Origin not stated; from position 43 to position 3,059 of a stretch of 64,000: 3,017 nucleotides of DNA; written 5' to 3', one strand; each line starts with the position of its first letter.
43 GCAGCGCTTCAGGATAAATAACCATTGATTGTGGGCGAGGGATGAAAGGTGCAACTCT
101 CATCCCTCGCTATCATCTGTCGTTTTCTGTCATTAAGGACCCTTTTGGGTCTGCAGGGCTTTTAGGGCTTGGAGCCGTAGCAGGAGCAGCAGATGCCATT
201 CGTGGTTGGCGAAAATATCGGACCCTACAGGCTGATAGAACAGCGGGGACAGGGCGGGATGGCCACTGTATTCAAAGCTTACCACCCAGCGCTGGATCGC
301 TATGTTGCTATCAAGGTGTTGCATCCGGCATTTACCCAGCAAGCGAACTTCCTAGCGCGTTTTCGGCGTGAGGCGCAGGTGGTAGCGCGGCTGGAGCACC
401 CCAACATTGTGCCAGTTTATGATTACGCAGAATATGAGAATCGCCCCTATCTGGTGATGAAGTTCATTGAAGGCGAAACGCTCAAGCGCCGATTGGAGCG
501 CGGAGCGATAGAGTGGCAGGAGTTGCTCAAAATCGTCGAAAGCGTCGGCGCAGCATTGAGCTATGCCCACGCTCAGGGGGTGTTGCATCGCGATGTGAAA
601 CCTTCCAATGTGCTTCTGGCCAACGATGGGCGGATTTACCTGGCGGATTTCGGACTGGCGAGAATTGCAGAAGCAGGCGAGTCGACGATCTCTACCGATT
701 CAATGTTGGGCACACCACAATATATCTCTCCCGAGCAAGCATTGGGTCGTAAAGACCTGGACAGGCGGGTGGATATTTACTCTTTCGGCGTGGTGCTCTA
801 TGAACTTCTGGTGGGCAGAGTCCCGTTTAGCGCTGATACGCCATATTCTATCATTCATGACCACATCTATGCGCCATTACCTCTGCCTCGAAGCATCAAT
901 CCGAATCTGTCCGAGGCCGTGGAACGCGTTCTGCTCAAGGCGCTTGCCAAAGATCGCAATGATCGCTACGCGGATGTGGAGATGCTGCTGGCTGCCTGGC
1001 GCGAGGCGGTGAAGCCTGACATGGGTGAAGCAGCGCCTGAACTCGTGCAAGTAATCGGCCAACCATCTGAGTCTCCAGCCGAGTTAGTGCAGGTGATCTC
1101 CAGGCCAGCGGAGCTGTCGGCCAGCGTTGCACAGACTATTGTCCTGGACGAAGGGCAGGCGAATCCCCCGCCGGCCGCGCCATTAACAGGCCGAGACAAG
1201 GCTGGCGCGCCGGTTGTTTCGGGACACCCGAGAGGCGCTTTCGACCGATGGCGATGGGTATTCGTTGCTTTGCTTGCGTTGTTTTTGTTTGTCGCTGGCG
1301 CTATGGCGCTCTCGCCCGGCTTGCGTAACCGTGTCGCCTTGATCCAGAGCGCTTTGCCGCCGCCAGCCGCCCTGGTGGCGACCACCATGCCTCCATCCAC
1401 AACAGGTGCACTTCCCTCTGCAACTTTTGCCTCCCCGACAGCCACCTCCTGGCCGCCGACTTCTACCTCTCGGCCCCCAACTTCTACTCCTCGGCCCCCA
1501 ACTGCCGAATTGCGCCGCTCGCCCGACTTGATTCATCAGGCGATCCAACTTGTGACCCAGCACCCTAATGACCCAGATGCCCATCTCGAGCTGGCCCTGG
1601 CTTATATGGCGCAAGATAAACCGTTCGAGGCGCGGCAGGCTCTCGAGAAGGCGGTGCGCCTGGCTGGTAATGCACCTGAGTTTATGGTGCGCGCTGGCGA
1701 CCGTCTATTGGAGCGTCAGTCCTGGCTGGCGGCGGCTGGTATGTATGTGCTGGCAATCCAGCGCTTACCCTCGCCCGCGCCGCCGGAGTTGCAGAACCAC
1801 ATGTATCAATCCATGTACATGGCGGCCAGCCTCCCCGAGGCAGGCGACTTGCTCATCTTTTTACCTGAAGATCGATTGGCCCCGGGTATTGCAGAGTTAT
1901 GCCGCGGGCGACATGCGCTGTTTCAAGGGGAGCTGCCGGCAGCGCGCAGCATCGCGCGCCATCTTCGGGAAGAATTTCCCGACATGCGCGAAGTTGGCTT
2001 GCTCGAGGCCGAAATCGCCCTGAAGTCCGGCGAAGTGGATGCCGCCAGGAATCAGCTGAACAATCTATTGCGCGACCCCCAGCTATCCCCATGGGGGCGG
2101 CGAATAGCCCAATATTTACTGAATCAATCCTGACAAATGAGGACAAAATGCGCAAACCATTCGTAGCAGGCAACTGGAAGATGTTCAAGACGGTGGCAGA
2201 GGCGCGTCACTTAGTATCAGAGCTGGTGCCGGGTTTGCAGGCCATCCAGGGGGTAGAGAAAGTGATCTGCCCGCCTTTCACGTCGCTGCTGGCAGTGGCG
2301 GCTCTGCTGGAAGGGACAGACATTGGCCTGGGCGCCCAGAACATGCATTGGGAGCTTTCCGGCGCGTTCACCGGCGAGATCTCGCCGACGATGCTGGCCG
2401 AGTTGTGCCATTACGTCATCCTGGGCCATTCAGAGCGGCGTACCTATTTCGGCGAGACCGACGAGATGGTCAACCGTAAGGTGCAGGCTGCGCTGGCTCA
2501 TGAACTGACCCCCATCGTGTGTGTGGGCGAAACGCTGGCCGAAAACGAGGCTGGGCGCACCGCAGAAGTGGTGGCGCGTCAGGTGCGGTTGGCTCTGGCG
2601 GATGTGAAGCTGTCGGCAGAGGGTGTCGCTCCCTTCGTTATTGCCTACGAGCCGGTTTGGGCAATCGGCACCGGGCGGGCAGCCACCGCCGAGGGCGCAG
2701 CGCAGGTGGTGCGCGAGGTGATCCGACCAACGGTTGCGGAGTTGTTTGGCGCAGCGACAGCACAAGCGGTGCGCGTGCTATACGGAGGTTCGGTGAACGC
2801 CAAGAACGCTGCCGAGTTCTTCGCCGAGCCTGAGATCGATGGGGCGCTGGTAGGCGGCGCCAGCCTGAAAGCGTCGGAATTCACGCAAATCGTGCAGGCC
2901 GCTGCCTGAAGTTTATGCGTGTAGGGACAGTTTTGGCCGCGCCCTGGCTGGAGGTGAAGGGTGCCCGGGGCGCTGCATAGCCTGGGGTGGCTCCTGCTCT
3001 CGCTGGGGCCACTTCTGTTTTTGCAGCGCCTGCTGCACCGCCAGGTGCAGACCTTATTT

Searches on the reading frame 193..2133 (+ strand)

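Call 69: search_protein_families(library=pfam, proteins=[window:193-2133:+], max_evalue=0.00001)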
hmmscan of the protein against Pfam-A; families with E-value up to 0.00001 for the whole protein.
window:193-2133:+ (646 aa): 4 families
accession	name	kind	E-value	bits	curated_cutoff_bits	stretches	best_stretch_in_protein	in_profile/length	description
PF00069.31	Pkinase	-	2.6e-53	181.6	31.7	1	12-265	1-258/263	Protein kinase domain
PF07714.23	PK_Tyr_Ser-Thr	-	3.5e-34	118.7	23.1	1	15-258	4-248/258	Protein tyrosine and serine/threonine kinase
PF14559.12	TPR_19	-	1.5e-09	38.5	25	0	452-495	12-59/68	Tetratricopeptide repeat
PF03109.22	ABC1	-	6.5e-09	35.7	22.9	1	47-157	110-215/244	ABC1 atypical kinase-like domain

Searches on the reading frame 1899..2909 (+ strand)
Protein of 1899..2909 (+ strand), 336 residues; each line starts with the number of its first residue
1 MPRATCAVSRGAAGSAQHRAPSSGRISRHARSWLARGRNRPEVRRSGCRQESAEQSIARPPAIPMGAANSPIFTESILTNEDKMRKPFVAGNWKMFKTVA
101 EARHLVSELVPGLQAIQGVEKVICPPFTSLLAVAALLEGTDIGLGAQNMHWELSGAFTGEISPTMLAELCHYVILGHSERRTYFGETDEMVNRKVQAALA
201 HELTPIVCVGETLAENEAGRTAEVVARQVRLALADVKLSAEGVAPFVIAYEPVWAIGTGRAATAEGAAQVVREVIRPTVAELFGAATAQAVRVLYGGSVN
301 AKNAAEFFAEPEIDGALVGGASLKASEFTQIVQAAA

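Call 69: search_protein_families(library=pfam, proteins=[window:1899-2909:+], max_evalue=0.00001)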
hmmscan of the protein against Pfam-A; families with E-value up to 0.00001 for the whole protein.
window:1899-2909:+ (336 aa): 1 family
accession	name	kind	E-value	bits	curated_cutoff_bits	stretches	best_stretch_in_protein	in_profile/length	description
PF00121.24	TIM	-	2.2e-92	309.4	20.1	1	87-335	1-245/245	Triosephosphate isomerase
